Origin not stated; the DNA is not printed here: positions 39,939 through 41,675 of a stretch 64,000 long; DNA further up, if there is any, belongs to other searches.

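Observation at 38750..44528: hpnI/hpnJ/hpnK-like triad (GT2-methyltransferase fusion, B12 radical-SAM, YdjC deacetylase) plus an ArnT/PMT-like transferase inside the LPS core locus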

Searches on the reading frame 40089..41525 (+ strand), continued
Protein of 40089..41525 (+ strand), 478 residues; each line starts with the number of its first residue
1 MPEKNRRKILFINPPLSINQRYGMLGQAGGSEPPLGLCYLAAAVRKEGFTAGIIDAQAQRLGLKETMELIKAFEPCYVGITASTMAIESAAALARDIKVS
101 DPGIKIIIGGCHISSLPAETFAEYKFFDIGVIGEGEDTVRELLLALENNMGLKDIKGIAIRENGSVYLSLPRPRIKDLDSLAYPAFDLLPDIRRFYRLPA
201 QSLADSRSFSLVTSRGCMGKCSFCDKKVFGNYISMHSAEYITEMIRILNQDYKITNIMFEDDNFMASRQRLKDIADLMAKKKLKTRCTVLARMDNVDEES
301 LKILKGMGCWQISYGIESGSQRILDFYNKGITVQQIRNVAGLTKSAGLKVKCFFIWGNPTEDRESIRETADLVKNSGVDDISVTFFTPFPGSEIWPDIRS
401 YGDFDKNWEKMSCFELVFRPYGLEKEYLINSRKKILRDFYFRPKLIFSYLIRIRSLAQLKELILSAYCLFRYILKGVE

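Call 67: find_encoding_contigs(protein=P0043, flank=10000, max_places=1)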
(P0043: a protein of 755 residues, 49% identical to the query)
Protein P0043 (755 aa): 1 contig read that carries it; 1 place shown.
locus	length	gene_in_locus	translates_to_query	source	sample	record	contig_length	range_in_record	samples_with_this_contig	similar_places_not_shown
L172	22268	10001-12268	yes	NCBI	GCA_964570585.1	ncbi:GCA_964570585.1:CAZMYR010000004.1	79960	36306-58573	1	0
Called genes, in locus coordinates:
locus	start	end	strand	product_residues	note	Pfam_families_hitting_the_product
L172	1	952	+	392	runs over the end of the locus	PF13439:Glyco_transf_4, PF13477:Glyco_trans_4_2 (faint), PF13579:Glyco_trans_4_4, PF00534:Glycos_transf_1, PF13692:Glyco_trans_1_4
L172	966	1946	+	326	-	PF00953:Glycos_transf_4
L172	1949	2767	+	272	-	PF01061:ABC2_membrane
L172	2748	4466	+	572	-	PF00005:ABC_tran, PF14524:Wzt_C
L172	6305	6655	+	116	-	-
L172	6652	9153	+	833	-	PF13439:Glyco_transf_4, PF00534:Glycos_transf_1, PF13692:Glyco_trans_1_4, PF20706:GT4-conflict (weak), PF13439:Glyco_transf_4, PF13579:Glyco_trans_4_4, PF00534:Glycos_transf_1, PF13692:Glyco_trans_1_4, +2 more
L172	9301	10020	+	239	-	PF00535:Glycos_transf_2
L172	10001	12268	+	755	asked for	PF02310:B12-binding, PF04055:Radical_SAM, PF04794:YdjC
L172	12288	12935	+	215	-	PF13489:Methyltransf_23, PF13847:Methyltransf_31, PF13649:Methyltransf_25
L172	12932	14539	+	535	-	PF13231:PMT_2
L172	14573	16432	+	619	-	PF02310:B12-binding (weak), PF04055:Radical_SAM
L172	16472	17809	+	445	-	PF13439:Glyco_transf_4, PF13579:Glyco_trans_4_4 (weak), PF00534:Glycos_transf_1, PF13692:Glyco_trans_1_4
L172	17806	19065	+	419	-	PF04932:Wzy_C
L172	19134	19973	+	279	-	PF00535:Glycos_transf_2, PF13641:Glyco_tranf_2_3, PF13632:Glyco_trans_2_3 (weak)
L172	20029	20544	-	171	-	PF00872:Transposase_mut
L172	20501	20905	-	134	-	PF00872:Transposase_mut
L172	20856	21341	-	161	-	-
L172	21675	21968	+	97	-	PF05402:PqqD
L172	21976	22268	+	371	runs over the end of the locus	PF04055:Radical_SAM, PF13186:SPASM (weak)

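Call 84: find_encoding_contigs(protein=P0101, flank=8000, max_places=1)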
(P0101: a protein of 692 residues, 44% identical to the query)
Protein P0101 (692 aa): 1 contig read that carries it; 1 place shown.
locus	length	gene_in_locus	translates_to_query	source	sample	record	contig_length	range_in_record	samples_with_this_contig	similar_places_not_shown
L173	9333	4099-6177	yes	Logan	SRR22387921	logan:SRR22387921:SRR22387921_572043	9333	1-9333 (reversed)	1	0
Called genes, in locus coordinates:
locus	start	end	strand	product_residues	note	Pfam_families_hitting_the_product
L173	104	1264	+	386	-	PF00534:Glycos_transf_1, PF13692:Glyco_trans_1_4, PF26337:Gtf3_C (weak)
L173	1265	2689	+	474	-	PF02310:B12-binding, PF04055:Radical_SAM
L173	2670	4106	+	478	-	PF02310:B12-binding, PF04055:Radical_SAM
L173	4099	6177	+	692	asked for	PF13489:Methyltransf_23 (weak), PF05175:MTS (weak), PF13847:Methyltransf_31, PF08241:Methyltransf_11, PF08242:Methyltransf_12, PF13649:Methyltransf_25, PF02310:B12-binding, PF04055:Radical_SAM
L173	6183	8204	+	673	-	-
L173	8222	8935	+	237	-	PF00535:Glycos_transf_2, PF13641:Glyco_tranf_2_3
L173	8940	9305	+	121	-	PF10066:DUF2304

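Call 85: find_encoding_contigs(protein=P0089, flank=8000, max_places=1)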
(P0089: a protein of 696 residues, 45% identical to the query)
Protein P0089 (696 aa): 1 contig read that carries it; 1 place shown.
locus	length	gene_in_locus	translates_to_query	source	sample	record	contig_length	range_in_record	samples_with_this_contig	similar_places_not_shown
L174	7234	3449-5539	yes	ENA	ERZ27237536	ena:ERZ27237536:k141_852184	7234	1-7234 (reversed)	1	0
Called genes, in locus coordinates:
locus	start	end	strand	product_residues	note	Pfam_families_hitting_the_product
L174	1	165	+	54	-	?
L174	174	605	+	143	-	-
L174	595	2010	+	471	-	PF02310:B12-binding, PF04055:Radical_SAM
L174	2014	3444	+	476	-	PF02310:B12-binding, PF04055:Radical_SAM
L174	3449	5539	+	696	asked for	PF13489:Methyltransf_23 (weak), PF00891:Methyltransf_2 (weak), PF02390:Methyltransf_4 (weak), PF08241:Methyltransf_11, PF08242:Methyltransf_12, PF13649:Methyltransf_25, PF02310:B12-binding, PF04055:Radical_SAM, +2 more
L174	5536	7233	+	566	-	?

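Call 93: search_protein_families(library=ncbifam, proteins=[P0019, P0094, P0118, P0101], max_evalue=1e-35)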
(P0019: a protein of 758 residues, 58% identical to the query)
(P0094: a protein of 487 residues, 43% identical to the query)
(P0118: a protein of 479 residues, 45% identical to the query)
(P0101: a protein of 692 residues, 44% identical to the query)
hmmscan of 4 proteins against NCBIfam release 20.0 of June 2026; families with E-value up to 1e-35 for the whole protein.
P0019 (758 aa): 6 families
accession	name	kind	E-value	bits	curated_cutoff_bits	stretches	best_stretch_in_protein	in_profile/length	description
TIGR03473.1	HpnK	hypoth_equivalog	1.2e-54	185.5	232.6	1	482-757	2-281/283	hopanoid biosynthesis-associated protein HpnK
NF002559.0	PRK02134.1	equivalog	1.7e-43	149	227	1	482-633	3-148/249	chitin disaccharide deacetylase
TIGR02026.1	BchE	equivalog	2e-43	149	481.35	1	28-456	16-443/497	magnesium-protoporphyrin IX monomethyl ester anaerobic oxidative cyclase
TIGR03471.1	HpnJ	equivalog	4.8e-43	147.7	577.6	1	37-473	37-467/472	hopanoid biosynthesis associated radical SAM protein HpnJ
NF038361.1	rSAM_Sden_1168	equivalog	2e-40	138.9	575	1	32-397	83-472/560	Sden_1168 family B12-binding radical SAM P-methyltransferase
NF050148.1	rSAM_ApyD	equivalog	1.5e-37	129.3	750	1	33-491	24-480/645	RiPP biosynthesis radical SAM protein ApyD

P0094 (487 aa): 6 families
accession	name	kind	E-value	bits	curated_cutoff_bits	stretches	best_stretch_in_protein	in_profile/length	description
TIGR03471.1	HpnJ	equivalog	1.8e-56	192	577.6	1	32-468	37-467/472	hopanoid biosynthesis associated radical SAM protein HpnJ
TIGR02026.1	BchE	equivalog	4.5e-55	187.4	481.35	1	4-455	2-447/497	magnesium-protoporphyrin IX monomethyl ester anaerobic oxidative cyclase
NF050148.1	rSAM_ApyD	equivalog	1.6e-47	162.3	750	1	26-401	22-401/645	RiPP biosynthesis radical SAM protein ApyD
NF038361.1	rSAM_Sden_1168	equivalog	2.1e-44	152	575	1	4-398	65-478/560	Sden_1168 family B12-binding radical SAM P-methyltransferase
TIGR04479.1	bcpD_PhpK_rSAM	subfamily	5.5e-41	140.5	600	1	32-370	75-408/504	PhpK family radical SAM P-methyltransferase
TIGR04072.2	rSAM_ladder_B12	equivalog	6e-37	127.3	360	1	29-393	18-366/443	lipid biosynthesis B12-binding/radical SAM protein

P0118 (479 aa): 5 families
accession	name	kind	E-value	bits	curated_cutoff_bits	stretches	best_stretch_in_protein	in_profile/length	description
TIGR03471.1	HpnJ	equivalog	9.6e-55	186.3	577.6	1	65-451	65-445/472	hopanoid biosynthesis associated radical SAM protein HpnJ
NF050148.1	rSAM_ApyD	equivalog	4.9e-54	183.8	750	1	29-412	26-408/645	RiPP biosynthesis radical SAM protein ApyD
TIGR02026.1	BchE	equivalog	6.6e-54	183.6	481.35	1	2-452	1-440/497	magnesium-protoporphyrin IX monomethyl ester anaerobic oxidative cyclase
TIGR04479.1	bcpD_PhpK_rSAM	subfamily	2e-40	138.6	600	1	63-383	105-417/504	PhpK family radical SAM P-methyltransferase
NF038361.1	rSAM_Sden_1168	equivalog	4.4e-38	131.2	575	1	2-402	64-478/560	Sden_1168 family B12-binding radical SAM P-methyltransferase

P0101 (692 aa): 8 families
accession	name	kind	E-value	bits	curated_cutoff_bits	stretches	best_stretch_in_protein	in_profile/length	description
TIGR03471.1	HpnJ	equivalog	7.2e-67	226.3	577.6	1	268-671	49-449/472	hopanoid biosynthesis associated radical SAM protein HpnJ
TIGR02026.1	BchE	equivalog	6.2e-61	206.7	481.35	1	238-665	14-438/497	magnesium-protoporphyrin IX monomethyl ester anaerobic oxidative cyclase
NF050148.1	rSAM_ApyD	equivalog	2.4e-56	191.5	750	1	248-661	24-436/645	RiPP biosynthesis radical SAM protein ApyD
TIGR04479.1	bcpD_PhpK_rSAM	subfamily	2.9e-50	171.1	600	1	279-602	100-420/504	PhpK family radical SAM P-methyltransferase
NF038361.1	rSAM_Sden_1168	equivalog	8.6e-42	143.4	575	1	225-616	66-476/560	Sden_1168 family B12-binding radical SAM P-methyltransferase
TIGR04072.2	rSAM_ladder_B12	equivalog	1.2e-41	142.8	360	1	249-593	18-351/443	lipid biosynthesis B12-binding/radical SAM protein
TIGR04014.1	B12_SAM_MJ_0865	equivalog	2e-40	138.9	360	1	298-613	48-358/434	methyl-coenzyme M reductase glutamine C-methyltransferase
TIGR04385.1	B12_rSAM_cofa1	equivalog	4.3e-37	128.4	450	1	249-592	20-365/438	B12 lower ligand biosynthesis radical SAM protein BzaD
